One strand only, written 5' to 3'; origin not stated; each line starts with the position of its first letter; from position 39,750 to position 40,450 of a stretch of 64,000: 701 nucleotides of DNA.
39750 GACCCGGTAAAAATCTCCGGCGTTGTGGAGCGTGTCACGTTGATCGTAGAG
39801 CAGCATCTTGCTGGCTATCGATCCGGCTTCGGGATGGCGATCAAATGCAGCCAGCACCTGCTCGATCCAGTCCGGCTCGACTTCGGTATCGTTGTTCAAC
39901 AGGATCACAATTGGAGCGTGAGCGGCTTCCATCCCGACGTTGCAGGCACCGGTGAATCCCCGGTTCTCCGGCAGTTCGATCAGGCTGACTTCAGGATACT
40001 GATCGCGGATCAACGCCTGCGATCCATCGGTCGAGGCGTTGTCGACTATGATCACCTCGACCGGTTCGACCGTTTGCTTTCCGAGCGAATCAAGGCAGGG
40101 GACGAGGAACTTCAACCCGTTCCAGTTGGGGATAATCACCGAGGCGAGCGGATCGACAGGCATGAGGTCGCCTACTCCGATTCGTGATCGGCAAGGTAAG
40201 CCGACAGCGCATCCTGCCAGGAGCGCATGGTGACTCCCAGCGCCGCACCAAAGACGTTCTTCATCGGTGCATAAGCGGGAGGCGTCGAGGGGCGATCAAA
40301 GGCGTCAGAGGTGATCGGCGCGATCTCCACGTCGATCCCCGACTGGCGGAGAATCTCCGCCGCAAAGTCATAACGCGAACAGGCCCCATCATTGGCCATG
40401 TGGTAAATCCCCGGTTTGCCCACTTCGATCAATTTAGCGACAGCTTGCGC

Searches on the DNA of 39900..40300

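Call 50: search_rna_families(source=window, start=39900, end=40300, threshold=evalue, max_evalue=0.1, show_alignments=1)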
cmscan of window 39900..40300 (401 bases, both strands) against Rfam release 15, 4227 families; matches with E-value up to 0.1: 0.
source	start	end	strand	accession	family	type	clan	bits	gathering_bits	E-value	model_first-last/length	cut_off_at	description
